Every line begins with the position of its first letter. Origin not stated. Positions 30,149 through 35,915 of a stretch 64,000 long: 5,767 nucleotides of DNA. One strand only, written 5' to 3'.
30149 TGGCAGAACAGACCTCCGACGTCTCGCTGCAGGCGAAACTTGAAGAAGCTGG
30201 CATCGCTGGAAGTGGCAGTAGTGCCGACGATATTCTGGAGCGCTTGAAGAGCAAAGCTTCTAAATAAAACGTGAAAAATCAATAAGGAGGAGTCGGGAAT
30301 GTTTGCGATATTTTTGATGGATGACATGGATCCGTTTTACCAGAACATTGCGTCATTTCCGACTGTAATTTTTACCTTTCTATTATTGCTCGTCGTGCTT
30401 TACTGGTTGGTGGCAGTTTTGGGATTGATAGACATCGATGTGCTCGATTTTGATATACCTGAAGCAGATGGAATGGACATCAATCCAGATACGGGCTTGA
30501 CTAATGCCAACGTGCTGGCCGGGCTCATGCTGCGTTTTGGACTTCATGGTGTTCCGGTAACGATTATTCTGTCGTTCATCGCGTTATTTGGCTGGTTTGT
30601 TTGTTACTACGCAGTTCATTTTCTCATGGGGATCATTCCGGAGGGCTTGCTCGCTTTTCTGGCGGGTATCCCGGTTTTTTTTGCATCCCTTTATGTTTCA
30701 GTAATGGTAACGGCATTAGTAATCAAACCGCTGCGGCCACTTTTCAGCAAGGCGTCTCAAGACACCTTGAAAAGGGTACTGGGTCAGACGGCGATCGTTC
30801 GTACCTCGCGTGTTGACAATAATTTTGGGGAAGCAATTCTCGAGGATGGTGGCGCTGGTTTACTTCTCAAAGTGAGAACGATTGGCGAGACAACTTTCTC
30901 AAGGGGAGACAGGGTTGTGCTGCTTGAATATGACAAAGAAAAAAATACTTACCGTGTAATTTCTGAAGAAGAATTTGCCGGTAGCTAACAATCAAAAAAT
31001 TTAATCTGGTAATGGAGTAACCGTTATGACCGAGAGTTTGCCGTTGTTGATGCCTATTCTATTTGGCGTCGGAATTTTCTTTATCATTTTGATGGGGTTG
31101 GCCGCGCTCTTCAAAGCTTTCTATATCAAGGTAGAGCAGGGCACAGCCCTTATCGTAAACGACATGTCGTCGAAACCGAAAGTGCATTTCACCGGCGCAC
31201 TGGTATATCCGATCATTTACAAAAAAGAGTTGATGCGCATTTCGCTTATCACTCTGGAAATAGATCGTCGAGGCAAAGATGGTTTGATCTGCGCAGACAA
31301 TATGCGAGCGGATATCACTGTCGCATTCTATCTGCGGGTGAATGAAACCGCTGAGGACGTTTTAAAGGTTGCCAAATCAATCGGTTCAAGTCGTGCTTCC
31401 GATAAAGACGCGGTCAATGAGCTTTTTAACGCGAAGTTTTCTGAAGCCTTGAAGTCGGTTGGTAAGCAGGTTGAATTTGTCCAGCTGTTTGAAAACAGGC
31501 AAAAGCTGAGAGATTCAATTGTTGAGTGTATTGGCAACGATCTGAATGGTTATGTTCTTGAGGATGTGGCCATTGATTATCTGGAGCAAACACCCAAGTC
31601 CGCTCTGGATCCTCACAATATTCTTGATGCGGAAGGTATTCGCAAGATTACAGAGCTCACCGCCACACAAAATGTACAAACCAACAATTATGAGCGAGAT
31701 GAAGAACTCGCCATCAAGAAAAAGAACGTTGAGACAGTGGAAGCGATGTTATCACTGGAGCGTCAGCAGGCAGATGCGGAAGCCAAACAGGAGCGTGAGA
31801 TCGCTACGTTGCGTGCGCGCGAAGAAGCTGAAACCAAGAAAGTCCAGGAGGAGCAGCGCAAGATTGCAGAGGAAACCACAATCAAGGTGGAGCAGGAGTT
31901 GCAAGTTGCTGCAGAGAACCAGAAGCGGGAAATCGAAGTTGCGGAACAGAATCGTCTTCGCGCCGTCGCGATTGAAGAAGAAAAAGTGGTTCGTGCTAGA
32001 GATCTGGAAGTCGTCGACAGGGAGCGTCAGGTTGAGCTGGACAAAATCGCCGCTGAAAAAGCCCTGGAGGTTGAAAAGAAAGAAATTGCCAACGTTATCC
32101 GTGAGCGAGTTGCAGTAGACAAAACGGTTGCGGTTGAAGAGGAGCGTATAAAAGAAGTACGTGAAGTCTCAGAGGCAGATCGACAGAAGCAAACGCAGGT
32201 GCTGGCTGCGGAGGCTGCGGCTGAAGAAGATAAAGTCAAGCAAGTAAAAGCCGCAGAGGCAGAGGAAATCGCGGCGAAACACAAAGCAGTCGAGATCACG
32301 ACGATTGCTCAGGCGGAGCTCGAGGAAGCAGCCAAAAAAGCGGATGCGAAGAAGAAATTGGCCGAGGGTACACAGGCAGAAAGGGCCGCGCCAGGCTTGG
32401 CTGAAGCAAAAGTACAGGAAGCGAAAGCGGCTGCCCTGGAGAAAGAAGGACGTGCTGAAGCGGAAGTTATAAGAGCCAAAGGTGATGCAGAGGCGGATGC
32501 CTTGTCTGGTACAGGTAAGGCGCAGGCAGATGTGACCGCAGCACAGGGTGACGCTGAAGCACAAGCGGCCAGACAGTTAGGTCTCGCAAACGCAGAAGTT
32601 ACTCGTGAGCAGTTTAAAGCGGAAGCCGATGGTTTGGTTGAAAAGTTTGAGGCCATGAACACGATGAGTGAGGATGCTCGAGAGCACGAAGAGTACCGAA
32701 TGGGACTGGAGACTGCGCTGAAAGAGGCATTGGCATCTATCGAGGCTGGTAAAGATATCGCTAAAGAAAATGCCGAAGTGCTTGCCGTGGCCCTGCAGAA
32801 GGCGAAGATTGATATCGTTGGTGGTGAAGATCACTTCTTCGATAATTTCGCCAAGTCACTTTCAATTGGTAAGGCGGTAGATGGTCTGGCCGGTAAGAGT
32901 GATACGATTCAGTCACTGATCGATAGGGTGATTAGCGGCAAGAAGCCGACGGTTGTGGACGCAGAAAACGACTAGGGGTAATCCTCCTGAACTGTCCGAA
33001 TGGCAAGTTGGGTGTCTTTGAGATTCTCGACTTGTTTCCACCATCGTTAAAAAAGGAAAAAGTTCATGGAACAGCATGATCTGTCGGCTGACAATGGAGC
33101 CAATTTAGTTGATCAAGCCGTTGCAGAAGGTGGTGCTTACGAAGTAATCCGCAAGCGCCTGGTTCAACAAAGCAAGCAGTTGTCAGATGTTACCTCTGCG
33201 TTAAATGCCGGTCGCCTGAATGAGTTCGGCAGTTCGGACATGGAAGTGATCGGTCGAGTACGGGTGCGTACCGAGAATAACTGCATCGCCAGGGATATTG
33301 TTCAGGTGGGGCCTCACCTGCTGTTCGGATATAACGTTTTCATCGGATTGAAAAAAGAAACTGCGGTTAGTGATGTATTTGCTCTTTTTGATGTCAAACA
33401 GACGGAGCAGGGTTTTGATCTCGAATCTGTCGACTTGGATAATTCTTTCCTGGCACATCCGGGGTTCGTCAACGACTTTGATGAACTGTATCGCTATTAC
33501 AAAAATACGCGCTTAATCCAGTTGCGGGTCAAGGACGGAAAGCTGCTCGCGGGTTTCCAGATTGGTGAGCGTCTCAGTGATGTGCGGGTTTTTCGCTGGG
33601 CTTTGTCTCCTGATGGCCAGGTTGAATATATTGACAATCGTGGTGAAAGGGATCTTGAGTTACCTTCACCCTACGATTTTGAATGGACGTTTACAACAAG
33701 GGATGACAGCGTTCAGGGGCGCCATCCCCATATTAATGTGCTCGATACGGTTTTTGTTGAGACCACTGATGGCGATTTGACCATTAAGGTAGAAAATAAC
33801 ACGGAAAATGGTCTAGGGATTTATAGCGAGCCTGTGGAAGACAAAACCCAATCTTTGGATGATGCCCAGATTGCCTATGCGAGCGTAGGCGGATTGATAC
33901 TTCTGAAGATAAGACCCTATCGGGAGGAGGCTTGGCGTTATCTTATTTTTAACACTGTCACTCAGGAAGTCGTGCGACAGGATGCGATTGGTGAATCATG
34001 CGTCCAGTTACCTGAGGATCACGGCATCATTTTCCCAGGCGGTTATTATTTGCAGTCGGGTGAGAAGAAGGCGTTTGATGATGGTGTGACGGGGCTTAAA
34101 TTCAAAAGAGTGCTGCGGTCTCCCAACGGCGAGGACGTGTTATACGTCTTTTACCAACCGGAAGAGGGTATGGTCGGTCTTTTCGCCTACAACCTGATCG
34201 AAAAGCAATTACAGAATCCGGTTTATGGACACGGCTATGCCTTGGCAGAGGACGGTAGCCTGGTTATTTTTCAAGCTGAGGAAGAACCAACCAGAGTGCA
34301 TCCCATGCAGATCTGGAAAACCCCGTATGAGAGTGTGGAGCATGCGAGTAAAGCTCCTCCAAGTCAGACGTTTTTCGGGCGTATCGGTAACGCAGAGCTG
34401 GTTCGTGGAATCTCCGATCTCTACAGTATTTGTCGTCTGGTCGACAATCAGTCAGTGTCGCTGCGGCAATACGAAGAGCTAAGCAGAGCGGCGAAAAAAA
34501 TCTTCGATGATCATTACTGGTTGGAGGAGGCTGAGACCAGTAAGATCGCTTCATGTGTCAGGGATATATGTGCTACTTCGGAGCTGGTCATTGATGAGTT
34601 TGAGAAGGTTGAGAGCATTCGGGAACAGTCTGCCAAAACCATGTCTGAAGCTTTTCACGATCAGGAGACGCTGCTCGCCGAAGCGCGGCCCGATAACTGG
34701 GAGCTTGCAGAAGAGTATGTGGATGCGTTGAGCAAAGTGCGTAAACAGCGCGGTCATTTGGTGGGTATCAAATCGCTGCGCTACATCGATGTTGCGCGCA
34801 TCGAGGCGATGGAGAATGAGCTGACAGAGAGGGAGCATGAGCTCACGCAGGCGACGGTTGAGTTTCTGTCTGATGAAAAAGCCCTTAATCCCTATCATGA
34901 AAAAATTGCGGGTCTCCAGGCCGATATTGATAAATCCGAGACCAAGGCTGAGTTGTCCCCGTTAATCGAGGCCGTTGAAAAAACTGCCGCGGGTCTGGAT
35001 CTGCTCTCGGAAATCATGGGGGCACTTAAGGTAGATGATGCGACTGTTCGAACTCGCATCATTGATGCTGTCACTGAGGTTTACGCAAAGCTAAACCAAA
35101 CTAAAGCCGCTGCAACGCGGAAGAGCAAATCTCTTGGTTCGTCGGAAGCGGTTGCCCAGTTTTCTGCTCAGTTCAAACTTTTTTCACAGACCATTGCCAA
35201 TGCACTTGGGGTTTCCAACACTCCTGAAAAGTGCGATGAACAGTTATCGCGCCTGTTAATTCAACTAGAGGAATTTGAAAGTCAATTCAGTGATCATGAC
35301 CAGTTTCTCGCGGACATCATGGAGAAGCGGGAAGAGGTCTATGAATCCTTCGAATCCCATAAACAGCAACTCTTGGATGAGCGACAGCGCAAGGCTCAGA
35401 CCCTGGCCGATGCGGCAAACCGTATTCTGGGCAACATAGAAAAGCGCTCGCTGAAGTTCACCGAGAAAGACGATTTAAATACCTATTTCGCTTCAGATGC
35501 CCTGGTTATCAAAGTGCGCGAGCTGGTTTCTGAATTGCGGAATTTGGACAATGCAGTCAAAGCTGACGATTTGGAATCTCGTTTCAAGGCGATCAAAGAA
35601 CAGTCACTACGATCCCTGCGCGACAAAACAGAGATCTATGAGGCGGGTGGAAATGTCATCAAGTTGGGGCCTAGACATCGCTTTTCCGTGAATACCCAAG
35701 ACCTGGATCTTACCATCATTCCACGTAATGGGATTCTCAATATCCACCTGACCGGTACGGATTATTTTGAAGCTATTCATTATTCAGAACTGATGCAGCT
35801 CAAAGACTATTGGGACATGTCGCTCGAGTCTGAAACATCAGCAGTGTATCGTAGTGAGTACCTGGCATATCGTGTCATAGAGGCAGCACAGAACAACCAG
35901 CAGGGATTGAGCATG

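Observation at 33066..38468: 1800-aa protein with AAA_5 ATPase embedded after about 1270 residues of beta-rich and coiled-coil sequence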

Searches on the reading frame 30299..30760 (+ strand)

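Call 77: search_protein_families(library=pfam, proteins=[window:30299-30760:+], max_evalue=10)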
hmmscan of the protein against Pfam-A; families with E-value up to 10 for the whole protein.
window:30299-30760:+ (154 aa): 1 family
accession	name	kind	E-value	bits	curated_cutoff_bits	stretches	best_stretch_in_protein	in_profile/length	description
PF06706.16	CTV_P6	-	0.16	12.2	25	1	113-146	4-40/51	Citrus tristeza virus 6-kDa protein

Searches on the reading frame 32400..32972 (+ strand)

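Call 77: search_protein_families(library=pfam, proteins=[window:32400-32972:+], max_evalue=10)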
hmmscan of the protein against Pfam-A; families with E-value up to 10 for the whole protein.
window:32400-32972:+ (191 aa): 1 family
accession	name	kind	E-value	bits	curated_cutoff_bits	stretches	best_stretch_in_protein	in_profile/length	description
PF15975.10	Flot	-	0.011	16.3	27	1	52-97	2-45/124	Flotillin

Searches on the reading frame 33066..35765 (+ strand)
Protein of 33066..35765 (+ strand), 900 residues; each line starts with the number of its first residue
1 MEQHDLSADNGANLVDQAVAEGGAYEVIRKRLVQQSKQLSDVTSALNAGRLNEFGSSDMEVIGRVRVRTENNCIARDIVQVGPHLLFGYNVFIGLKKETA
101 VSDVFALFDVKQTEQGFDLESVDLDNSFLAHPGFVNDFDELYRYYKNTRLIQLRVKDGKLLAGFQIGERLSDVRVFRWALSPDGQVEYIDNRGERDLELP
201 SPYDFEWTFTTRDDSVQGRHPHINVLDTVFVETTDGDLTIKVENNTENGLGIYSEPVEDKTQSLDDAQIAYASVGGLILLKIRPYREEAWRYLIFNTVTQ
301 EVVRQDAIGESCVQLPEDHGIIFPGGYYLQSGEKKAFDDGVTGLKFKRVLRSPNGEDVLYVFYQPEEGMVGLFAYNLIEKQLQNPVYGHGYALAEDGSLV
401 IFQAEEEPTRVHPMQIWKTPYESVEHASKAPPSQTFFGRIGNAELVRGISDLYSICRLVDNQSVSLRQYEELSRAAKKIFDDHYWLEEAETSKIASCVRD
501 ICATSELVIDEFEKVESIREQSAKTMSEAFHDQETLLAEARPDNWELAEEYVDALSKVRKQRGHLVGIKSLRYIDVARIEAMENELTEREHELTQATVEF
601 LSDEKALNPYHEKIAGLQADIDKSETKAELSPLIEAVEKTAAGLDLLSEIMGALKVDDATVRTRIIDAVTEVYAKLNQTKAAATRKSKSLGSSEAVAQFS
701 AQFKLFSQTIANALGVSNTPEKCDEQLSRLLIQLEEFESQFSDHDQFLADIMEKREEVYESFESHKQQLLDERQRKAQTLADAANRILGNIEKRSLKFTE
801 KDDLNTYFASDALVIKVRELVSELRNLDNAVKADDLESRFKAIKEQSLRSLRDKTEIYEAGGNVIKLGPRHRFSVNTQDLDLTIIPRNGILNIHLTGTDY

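Call 39: predict_structure(alignment_id=A2)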
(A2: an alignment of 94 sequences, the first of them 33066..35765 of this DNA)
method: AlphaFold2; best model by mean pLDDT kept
length: 900 residues; sequences in the alignment: 94
mean_pLDDT: 83.7   pTM: 0.59
mean pLDDT of the five models: 83.7, 82.4, 79.7, 77.7, 74.6
residues with pLDDT >= 90: 308; 70-90: 489; 50-70: 66; < 50: 37
segments of 3 or more residues with pLDDT < 50: 1-11, 853-877
pLDDT, mean of each block of 10 residues (from residue 1): 33 64 81 94 93 83 87 88 91 71 92 86 92 93 85 90 88 91 88 78 94 88 90 88 68 84 90 93 93 90 91 91 90 81 89 88 90 90 88 91 85 90 78 80 89 90 80 92 92 95 91 85 90 89 83 89 88 87 91 87 84 89 79 86 83 70 83 86 76 66 83 86 90 85 79 89 90 89 91 85 82 90 89 91 85 45 35 45 60 59
secondary structure, 60 per line:
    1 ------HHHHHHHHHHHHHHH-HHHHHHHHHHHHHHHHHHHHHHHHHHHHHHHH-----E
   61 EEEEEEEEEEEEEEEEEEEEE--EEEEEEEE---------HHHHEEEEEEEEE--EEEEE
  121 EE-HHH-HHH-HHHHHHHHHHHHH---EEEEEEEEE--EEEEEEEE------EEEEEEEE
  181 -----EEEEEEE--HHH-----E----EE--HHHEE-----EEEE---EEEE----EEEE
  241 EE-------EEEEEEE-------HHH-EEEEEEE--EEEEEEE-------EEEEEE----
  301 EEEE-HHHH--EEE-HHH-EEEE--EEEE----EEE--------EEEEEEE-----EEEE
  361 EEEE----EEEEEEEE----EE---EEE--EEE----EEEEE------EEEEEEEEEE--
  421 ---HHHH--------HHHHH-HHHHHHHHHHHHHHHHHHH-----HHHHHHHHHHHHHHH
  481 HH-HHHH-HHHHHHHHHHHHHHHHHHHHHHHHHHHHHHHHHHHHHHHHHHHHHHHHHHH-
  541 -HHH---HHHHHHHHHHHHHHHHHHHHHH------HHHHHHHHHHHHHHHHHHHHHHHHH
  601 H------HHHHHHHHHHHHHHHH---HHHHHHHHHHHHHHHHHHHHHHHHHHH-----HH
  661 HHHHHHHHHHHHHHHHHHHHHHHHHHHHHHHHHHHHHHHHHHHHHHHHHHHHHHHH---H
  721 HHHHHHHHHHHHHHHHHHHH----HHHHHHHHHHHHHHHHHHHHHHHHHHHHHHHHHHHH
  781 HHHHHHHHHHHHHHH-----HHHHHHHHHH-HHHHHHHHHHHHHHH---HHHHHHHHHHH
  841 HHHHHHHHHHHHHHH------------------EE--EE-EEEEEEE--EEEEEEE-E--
elements in order (helices of 4 or more, strands of 3 or more residues): H7-21 H23-54 E60-81 E84-91 H101-104 E105-113 E116-122 H132-144 E148-156 E159-166 E173-180 E186-192 E222-225 E229-232 E237-242 E250-256 E268-274 E277-283 E291-296 E301-304 H306-309 E312-314 E320-323 E326-329 E334-336 E345-351 E357-364 E369-376 E386-388 E391-393 E398-402 E409-418 H424-427 H436-440 H442-460 H466-482 H484-487 H489-539 H548-569 H576-601 H608-623 H627-653 H659-716 H720-740 H745-795 H801-810 H812-826 H830-855 E881-887 E890-896
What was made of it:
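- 33240..34325 (+): Beta-propeller-like domain (residues ~59-420), the core of Pfam DUF3686. About 28 strands in 7 groups of 4, pLDDT mostly 85-94 (call 39).
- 34371..35630 (+): Helical rod (residues ~436-855), spectrin-repeat-like; contains DUF7902 (residues 605-688, nt 34878-35129). Helices of up to 58 residues (call 39).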

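Call 74: fold_search(model_id=the predicted structure, library=pdb)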
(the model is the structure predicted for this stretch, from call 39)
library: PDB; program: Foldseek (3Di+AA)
matches with E <= 10: 541; with E <= 0.001: 54
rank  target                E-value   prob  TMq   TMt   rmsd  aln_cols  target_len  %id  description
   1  9a2d_C                1.0e-06  1.00  0.12  0.10  41.5       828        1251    9  Modeling of the ciliary Intraflagellar transport-A complex (released 2024-05-10)
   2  8pu0_A                9.9e-06  1.00  0.15  0.13  15.9       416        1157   10  Cryo-EM structure of human Elp123 in complex with tRNA, desulpho-CoA, 5'-deoxyadenosine and methionine (released 2024-04-17)
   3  9n73_LI               1.1e-05  0.99  0.13  0.17  34.1       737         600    8  SSU processome maturation and disassembly, State G (released 2025-10-29)
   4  7k58_C                1.2e-05  0.96  0.11  0.04  50.7      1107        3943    8  Structure of outer-arm dyneins bound to microtubule with microtubule binding state 1(MTBS-1) (released 2021-09-29)
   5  8glv_DA               1.2e-05  1.00  0.13  0.04  39.6       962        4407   11  96-nm repeat unit of doublet microtubules from Chlamydomonas reinhardtii flagella (released 2023-05-31)
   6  7sse_A                1.9e-05  1.00  0.17  0.41  15.3       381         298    9  Crystal structure of the WDR domain of human DCAF1 in complex with CYCA-117-70 (released 2021-12-15)
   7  12dl_HA               2.0e-05  1.00  0.16  0.32  16.6       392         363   10  Native structure of the cytoplasmic lattice (CPL) asymmetric unit from mouse MII eggs (released 2026-04-08)
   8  8q9t_C                3.7e-05  1.00  0.13  0.25  17.4       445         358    8  CryoEM structure of a S. Cerevisiae Ski238 complex bound to RNA (released 2023-11-29)
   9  7tbk_S1               4.2e-05  0.95  0.12  0.12  43.9       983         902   10  Composite structure of the dilated human nuclear pore complex (NPC) symmetric core generated with a 37A in situ cryo- (released 2022-06-15)
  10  9e78_0L               4.8e-05  0.97  0.08  0.10  28.0       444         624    9  48-nm repeat of the Leishmania tarentolae doublet microtubule (released 2025-03-12)
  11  8f5p_B                5.9e-05  0.80  0.10  0.08  35.9      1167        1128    8  Structure of Leishmania tarentolae IFT-A (state 2) (released 2022-12-21)
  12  4ax4                  6.7e-05  1.00  0.14  0.17  25.4       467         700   11  PROLYL OLIGOPEPTIDASE FROM PORCINE BRAIN, H680A MUTANT (released 2012-09-26)
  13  8i7o_P1               7.0e-05  0.93  0.08  0.11  23.1       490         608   11  In situ structure of axonemal doublet microtubules in mouse sperm with 16-nm repeat (released 2023-10-11)
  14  9e2g_2B               9.1e-05  0.98  0.09  0.12  28.9       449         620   10  Cryo-EM structure of 48 nm repeat of microtubule doublet from T. brucei flagellum (released 2025-03-12)
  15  8g2z_0U               1.0e-04  0.99  0.12  0.16  19.4       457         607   12  48-nm doublet microtubule from Tetrahymena thermophila strain CU428 (released 2023-06-14)
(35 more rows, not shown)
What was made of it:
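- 33240..34325 (+): Foldseek probability ~1.0 but low TM to WD40, prolyl-oligopeptidase and trilobed-protease propellers (call 74).
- Tried and rejected: Foldseek was needed to see the propeller relationship, and TM-scores stayed low (call 74).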

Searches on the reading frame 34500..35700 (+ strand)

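Call 36: search_protein_families(library=pfam, proteins=[window:34500-35700:+], max_evalue=5)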
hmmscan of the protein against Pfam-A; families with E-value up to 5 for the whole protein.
window:34500-35700:+ (400 aa): 4 families
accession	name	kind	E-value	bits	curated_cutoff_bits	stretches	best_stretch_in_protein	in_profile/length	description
PF25472.1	DUF7902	-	1.8e-28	99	26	1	127-210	1-84/85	Domain of unknown function (DUF7902)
PF08933.16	PrnB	-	0.023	13.9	27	1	261-366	275-381/387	Monodechloroaminopyrrolnitrin synthase PrnB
PF04356.17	DUF489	-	0.73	10.3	26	0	229-294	59-120/192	Protein of unknown function (DUF489)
PF07743.18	HSCB_C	-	1.7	9.5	22.1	1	268-305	4-40/74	HSCB C-terminal oligomerisation domain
